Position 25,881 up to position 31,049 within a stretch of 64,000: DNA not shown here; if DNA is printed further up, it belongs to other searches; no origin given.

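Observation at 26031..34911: Tight 5-gene operon: YbjN-like, PspA/IM30, NfeD-like, flotillin and a 1622-aa MoxR-type AAA+ protein (candidate uncharacterised membrane-remodelling or stress system)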

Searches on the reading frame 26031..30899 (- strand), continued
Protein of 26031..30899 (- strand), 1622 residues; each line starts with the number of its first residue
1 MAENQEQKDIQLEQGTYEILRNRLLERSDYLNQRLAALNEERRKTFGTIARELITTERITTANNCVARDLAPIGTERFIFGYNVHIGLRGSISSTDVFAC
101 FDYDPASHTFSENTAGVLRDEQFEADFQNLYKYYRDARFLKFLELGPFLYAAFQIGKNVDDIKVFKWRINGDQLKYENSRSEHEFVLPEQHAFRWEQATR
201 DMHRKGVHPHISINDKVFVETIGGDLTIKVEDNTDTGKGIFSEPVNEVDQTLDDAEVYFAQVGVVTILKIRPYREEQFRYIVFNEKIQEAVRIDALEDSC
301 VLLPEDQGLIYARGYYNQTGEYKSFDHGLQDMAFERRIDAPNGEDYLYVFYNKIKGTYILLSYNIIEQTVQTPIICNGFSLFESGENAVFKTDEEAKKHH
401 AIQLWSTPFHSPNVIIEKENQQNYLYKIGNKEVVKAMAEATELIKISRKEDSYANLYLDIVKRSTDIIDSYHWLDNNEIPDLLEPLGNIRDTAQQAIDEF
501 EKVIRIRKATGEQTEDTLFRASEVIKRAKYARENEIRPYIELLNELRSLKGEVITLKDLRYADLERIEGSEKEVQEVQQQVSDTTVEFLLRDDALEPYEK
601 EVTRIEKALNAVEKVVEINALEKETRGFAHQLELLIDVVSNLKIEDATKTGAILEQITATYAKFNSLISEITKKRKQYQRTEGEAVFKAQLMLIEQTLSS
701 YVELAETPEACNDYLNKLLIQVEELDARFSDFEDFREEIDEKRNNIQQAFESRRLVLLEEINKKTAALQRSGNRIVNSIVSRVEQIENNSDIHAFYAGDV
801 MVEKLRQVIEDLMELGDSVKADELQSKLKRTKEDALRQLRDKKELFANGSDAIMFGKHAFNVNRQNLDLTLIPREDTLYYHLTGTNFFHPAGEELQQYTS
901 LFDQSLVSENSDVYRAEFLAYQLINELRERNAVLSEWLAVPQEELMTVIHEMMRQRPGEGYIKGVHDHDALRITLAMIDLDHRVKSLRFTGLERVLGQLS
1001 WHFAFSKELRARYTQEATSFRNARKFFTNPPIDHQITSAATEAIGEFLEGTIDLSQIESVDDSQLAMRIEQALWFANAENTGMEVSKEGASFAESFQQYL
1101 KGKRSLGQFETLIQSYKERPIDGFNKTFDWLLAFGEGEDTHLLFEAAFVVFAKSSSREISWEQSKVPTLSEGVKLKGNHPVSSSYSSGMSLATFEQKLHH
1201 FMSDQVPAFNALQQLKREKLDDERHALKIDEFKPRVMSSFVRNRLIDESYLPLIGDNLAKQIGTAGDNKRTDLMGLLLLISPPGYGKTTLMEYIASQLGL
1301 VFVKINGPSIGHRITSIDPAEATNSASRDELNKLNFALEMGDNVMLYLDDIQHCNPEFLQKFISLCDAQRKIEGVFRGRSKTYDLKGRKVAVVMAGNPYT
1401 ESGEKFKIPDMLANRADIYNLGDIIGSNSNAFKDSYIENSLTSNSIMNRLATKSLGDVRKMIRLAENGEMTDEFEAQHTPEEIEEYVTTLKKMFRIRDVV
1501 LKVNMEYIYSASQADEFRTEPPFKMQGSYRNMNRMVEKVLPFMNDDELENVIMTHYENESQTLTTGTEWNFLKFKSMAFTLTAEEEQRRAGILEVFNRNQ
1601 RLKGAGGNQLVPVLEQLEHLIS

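Call 73: get_annotated_region(hit=H5, flank=8000)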
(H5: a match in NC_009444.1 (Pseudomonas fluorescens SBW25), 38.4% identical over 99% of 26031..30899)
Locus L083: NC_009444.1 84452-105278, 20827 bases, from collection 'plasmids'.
description: Pseudomonas fluorescens SBW25 plasmid pQBR103, complete sequence
organism: Pseudomonas fluorescens SBW25 (NCBI taxid 216595)
taxonomy: Bacteria; Pseudomonadota; Gammaproteobacteria; Pseudomonadales; Pseudomonadaceae; Pseudomonas; Pseudomonas fluorescens; Pseudomonas fluorescens SBW25
host: -; source: -; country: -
typing (MOB-suite, as given by PLSDB): non-mobilizable; replicon rep_cluster_1081; mating-pair formation MPF_I
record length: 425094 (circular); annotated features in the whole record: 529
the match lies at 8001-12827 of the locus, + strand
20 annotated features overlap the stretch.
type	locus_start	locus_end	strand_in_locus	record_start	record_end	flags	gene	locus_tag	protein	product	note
CDS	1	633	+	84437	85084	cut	-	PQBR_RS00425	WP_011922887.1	YjfI family protein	-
CDS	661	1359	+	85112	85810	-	-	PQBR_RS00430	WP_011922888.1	PspA/IM30 family protein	-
CDS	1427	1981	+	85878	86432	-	-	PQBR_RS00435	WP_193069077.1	rhomboid family intramembrane serine protease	-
CDS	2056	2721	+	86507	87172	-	-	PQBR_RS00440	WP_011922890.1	DUF2491 family protein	-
CDS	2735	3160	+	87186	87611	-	-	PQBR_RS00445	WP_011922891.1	DUF350 domain-containing protein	-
CDS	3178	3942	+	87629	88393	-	-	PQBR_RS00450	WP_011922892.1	DUF1190 domain-containing protein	-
CDS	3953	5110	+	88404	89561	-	-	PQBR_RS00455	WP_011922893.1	glutathionylspermidine synthase family protein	-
CDS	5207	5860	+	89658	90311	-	-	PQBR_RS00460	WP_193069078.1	hypothetical protein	-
CDS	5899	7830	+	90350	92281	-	-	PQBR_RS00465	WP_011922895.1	SPFH domain-containing protein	-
CDS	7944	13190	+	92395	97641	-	-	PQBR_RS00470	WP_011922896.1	DNA repair ATPase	-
CDS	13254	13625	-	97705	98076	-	-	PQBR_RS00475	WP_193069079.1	histone-like nucleoid-structuring protein, MvaT/MvaU family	GO:0071824 - protein-DNA complex organization [Evidence IEA]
CDS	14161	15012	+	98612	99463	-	-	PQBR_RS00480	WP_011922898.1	hypothetical protein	-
CDS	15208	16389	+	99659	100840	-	-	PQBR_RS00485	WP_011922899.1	C2H2-type zinc finger protein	-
CDS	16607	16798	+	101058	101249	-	-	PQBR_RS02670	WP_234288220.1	hypothetical protein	-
CDS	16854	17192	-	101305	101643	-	-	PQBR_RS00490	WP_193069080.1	hypothetical protein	-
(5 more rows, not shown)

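Call 74: get_annotated_region(hit=H1, flank=8000)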
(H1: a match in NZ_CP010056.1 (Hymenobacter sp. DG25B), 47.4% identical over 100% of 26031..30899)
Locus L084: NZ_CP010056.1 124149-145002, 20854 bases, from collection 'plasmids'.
description: Hymenobacter sp. DG25B plasmid unnamed, complete sequence
organism: Hymenobacter sp. DG25B (NCBI taxid 1385664)
taxonomy: Bacteria; Bacteroidota; Cytophagia; Cytophagales; Hymenobacteraceae; Hymenobacter; Hymenobacter sp. DG25B
host: -; source: single cell,soil; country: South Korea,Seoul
typing (MOB-suite, as given by PLSDB): non-mobilizable
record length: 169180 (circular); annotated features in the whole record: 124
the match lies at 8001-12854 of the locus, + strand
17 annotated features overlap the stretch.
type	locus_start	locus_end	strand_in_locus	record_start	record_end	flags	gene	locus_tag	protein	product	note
CDS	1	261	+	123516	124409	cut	-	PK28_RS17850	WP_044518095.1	carbohydrate kinase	GO:0005975 - carbohydrate metabolic process [Evidence IEA]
CDS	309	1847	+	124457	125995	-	-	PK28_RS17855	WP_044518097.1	glycoside hydrolase family 32 protein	-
CDS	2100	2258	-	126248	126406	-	-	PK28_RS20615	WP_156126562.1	hypothetical protein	-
CDS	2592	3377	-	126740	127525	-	-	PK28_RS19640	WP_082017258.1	LexA family transcriptional regulator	-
CDS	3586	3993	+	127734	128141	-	-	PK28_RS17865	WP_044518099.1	molecular chaperone Tir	-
CDS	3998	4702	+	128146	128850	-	-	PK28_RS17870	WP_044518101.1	PspA/IM30 family protein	-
CDS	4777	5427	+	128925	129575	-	-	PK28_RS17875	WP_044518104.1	DUF1449 family protein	-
CDS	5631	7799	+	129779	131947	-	-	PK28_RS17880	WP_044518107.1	hypothetical protein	-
CDS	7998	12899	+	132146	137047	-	-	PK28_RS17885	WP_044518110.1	DNA repair ATPase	-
CDS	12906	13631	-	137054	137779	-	-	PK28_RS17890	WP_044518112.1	LytTR family DNA-binding domain-containing protein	-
CDS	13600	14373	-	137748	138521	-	-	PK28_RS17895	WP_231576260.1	histidine kinase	GO:0000160 - phosphorelay signal transduction system [Evidence IEA]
CDS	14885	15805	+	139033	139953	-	-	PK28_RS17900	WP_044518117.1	ABC transporter ATP-binding protein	-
CDS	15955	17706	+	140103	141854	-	-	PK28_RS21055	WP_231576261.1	hypothetical protein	-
CDS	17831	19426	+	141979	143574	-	-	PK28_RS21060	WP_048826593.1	M1 family aminopeptidase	-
CDS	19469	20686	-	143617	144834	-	-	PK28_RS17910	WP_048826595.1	ATP-binding protein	-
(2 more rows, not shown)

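Call 75: get_annotated_region(hit=H3, flank=10000)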
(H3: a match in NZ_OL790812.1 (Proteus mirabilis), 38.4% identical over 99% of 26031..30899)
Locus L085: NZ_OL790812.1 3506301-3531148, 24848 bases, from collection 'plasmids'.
description: Proteus mirabilis strain H110 plasmid unnamed, complete sequence
organism: Proteus mirabilis (NCBI taxid 584)
taxonomy: Bacteria; Pseudomonadota; Gammaproteobacteria; Enterobacterales; Morganellaceae; Proteus; Proteus mirabilis
host: -; source: -; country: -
typing (MOB-suite, as given by PLSDB): mobilizable; relaxase MOBP
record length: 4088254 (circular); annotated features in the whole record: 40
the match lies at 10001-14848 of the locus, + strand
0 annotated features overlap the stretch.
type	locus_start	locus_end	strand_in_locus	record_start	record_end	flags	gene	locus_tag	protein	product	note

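Call 76: get_annotated_region(hit=H9, flank=10000)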
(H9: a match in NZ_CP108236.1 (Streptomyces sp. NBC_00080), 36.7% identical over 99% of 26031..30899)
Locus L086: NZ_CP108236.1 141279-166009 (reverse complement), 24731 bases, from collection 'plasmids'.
description: Streptomyces sp. NBC_00080 plasmid unnamed1, complete sequence
organism: Streptomyces sp. NBC_00080 (NCBI taxid 2975645)
taxonomy: Bacteria; Actinomycetota; Actinomycetes; Kitasatosporales; Streptomycetaceae; Streptomyces; Streptomyces sp. NBC 00080
host: -; source: -; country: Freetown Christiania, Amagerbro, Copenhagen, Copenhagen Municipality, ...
typing (MOB-suite, as given by PLSDB): non-mobilizable; replicon rep_cluster_43
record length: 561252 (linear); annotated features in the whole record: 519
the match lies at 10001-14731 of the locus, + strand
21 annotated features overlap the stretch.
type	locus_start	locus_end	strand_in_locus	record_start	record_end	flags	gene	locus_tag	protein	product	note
CDS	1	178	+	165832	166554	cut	-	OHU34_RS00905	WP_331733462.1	TrkA family potassium uptake protein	GO:0006813 - potassium ion transport [Evidence IEA]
CDS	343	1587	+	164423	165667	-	-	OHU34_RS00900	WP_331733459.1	cation:proton antiporter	GO:0006812 - monoatomic cation transport [Evidence IEA]; GO:1902600 - proton transmembrane transport [Evidence IEA]; ...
CDS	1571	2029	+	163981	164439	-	-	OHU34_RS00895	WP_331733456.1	CBS domain-containing protein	-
CDS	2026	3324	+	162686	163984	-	-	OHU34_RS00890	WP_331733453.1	ArsB/NhaD family transporter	-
CDS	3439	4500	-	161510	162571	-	-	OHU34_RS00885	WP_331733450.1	helix-turn-helix domain-containing protein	-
CDS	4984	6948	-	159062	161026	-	-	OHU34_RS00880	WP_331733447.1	NAD-binding protein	GO:0006813 - potassium ion transport [Evidence IEA]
CDS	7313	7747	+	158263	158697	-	-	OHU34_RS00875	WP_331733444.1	hypothetical protein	-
CDS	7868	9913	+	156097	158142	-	-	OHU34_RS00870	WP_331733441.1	flotillin family protein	-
CDS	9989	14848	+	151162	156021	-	-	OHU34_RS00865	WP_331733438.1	DNA repair ATPase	-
CDS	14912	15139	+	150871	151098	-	-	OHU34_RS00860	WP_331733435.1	hypothetical protein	-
CDS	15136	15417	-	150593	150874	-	-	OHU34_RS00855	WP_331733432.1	hypothetical protein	-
CDS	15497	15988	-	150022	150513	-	-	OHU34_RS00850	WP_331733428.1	CBS domain-containing protein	-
CDS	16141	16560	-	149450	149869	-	-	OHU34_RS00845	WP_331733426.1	hypothetical protein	-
CDS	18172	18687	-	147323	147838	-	-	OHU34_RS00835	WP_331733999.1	hypothetical protein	-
CDS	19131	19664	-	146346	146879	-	-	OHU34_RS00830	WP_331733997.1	TerD family protein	-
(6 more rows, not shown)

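Call 77: get_annotated_region(hit=H7, flank=10000)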
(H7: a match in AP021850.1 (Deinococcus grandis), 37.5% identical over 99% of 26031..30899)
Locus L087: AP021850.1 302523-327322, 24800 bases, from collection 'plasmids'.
description: Deinococcus grandis ATCC 43672 plasmid: pDEGR-1 DNA, complete genome
organism: Deinococcus grandis (NCBI taxid 57498)
taxonomy: Bacteria; Deinococcota; Deinococci; Deinococcales; Deinococcaceae; Deinococcus; Deinococcus grandis
host: -; source: -; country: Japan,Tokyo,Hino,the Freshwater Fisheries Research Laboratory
typing (MOB-suite, as given by PLSDB): non-mobilizable
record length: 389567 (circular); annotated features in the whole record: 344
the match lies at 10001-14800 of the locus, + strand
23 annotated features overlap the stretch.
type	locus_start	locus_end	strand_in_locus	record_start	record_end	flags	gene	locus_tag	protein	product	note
CDS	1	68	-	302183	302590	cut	-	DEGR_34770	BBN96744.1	hypothetical protein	-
CDS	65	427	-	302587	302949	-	-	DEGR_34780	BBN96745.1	hypothetical protein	-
CDS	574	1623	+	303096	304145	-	-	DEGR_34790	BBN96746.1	hypothetical protein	-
CDS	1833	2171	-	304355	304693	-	-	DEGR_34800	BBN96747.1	hypothetical protein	-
CDS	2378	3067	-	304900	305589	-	-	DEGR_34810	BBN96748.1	cob(I)alamin adenosyltransferase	-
CDS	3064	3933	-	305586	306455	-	-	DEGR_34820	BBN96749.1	ABC transporter substrate-binding protein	-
CDS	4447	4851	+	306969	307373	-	-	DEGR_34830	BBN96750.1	hypothetical protein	-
CDS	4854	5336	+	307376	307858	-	-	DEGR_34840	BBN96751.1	hypothetical protein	-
CDS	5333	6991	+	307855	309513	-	-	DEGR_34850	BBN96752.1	hypothetical protein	-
CDS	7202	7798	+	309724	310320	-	-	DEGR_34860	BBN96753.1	hypothetical protein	-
CDS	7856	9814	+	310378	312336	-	-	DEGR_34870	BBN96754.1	hypothetical protein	-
CDS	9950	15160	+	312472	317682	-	-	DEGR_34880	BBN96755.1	hypothetical protein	-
CDS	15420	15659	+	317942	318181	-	-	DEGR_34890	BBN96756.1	copper chaperone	-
CDS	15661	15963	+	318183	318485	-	-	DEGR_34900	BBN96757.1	hypothetical protein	-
CDS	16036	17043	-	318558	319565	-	-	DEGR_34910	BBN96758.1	esterase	-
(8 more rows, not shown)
